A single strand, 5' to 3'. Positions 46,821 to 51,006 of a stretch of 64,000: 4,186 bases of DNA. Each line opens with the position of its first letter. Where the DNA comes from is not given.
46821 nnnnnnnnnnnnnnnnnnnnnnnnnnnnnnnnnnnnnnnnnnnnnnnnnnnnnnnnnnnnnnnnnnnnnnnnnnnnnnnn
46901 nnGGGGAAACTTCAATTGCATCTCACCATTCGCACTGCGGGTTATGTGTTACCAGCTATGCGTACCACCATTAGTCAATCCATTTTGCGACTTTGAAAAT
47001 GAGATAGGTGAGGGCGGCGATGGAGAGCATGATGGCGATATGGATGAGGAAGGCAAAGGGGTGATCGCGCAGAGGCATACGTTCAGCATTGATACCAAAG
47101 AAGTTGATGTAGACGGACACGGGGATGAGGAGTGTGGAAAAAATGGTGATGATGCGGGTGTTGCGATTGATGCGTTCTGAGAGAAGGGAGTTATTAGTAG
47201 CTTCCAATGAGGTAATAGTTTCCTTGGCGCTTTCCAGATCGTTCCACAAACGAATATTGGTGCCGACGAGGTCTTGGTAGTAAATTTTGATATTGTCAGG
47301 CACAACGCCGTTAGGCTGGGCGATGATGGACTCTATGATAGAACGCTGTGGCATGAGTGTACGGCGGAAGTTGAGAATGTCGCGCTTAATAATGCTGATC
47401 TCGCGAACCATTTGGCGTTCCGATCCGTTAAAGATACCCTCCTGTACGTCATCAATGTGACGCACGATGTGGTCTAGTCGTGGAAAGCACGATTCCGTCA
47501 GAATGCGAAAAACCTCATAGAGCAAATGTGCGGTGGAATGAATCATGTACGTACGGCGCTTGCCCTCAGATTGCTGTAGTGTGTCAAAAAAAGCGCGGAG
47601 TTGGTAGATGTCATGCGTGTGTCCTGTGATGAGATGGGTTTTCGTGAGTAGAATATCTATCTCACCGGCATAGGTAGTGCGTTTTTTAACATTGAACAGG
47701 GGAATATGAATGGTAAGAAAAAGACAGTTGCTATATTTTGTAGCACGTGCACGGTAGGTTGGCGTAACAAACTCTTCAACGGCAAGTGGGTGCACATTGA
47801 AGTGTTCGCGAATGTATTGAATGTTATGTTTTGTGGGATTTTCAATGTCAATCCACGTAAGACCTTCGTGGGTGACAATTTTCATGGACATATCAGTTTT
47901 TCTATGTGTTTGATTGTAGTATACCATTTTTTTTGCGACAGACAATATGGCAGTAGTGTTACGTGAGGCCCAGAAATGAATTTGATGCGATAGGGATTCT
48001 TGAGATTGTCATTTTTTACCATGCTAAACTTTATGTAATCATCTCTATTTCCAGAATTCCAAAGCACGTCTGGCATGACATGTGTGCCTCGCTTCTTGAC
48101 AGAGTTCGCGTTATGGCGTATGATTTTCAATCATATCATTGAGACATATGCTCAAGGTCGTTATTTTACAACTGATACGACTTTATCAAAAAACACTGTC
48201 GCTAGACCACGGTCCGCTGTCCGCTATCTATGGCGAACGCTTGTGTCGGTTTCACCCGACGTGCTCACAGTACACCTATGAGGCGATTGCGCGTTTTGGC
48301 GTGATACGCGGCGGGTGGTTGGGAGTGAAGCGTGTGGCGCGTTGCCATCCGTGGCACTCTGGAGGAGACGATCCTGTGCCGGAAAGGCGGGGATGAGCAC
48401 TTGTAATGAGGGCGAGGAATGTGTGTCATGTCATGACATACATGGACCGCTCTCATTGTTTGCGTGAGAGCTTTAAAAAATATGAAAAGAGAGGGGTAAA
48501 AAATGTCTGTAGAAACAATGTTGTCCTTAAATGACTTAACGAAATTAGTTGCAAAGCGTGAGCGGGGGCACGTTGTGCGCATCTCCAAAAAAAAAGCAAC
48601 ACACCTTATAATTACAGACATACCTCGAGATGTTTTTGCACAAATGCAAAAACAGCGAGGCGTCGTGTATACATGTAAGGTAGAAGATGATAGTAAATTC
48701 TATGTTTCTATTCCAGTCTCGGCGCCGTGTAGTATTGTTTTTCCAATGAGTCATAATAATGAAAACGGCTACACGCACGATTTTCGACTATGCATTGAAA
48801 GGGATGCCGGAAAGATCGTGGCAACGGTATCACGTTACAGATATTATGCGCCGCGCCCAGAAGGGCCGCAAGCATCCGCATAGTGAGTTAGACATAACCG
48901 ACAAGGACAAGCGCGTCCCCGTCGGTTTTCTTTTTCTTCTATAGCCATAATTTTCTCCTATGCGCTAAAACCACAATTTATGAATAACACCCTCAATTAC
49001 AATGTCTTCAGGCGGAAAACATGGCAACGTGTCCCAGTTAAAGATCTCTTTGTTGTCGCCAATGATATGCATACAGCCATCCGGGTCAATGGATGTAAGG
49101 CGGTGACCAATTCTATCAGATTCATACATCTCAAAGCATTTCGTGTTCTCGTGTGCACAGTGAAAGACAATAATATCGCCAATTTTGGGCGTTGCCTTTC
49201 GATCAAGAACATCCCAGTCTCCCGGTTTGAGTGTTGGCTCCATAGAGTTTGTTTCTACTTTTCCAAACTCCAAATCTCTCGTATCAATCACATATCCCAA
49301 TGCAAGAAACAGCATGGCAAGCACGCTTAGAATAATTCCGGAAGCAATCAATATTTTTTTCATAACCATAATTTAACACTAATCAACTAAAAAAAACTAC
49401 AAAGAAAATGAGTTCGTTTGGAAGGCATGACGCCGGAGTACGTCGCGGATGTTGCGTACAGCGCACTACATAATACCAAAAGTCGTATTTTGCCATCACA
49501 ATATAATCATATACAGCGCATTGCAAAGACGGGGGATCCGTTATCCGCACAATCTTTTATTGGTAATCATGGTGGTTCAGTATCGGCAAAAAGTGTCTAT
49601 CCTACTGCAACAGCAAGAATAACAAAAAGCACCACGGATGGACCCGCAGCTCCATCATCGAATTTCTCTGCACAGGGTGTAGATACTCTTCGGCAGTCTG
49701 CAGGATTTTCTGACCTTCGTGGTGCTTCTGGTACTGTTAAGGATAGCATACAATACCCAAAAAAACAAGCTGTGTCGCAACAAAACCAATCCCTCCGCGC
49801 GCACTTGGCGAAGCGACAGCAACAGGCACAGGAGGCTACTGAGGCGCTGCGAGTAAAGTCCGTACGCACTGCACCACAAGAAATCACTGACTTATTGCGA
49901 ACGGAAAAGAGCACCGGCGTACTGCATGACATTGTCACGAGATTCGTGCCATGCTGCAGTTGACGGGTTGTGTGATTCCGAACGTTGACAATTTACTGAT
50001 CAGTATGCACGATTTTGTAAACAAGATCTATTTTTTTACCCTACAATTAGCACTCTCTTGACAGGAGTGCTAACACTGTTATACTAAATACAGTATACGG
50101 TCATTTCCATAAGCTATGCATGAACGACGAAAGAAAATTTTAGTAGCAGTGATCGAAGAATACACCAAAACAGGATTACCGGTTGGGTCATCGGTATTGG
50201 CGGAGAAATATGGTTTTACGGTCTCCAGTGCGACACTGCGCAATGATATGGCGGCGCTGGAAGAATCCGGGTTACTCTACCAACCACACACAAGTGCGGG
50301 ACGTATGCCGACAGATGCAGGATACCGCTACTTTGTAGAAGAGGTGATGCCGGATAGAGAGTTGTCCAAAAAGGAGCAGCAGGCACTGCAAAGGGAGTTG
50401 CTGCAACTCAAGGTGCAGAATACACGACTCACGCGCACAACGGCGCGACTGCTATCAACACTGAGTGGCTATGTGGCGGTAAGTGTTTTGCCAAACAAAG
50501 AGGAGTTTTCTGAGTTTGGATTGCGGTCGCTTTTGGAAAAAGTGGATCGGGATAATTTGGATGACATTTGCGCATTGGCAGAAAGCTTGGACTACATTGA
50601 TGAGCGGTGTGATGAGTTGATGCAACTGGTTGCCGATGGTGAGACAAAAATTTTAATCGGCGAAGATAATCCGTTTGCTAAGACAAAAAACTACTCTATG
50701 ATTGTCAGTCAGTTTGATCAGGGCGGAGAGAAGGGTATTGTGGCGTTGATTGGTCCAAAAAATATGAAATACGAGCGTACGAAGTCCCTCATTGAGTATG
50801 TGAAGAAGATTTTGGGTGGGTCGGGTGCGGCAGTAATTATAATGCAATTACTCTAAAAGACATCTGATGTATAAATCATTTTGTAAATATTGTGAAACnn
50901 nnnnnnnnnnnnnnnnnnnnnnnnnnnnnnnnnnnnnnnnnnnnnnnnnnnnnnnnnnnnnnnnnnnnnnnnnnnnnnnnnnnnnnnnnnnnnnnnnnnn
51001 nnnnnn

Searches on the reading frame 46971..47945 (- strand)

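Call 69: search_protein_families(library=pfam, proteins=[window:46971-47945:-], max_evalue=0.001)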
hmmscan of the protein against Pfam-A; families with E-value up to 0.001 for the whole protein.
window:46971-47945:- (324 aa): 1 family
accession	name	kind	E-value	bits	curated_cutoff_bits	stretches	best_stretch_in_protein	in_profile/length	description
PF01544.23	CorA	-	5.8e-50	170.7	27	1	27-318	2-291/292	CorA-like Mg2+ transporter protein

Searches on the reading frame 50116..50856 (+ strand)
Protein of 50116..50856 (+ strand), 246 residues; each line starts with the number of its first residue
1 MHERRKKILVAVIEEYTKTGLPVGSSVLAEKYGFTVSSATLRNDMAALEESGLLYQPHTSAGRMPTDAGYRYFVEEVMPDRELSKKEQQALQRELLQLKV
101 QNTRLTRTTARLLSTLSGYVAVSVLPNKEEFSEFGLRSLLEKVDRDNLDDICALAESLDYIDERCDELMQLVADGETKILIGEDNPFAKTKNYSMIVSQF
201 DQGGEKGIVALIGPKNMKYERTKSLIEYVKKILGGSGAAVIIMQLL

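Call 69: search_protein_families(library=pfam, proteins=[window:50116-50856:+], max_evalue=0.001)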
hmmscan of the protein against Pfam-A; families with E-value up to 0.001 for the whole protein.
window:50116-50856:+ (246 aa): 1 family
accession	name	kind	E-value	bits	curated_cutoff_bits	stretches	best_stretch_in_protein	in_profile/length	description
PF01628.27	HrcA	-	7.1e-16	59.3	22.2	1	152-222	145-214/215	HrcA protein C terminal domain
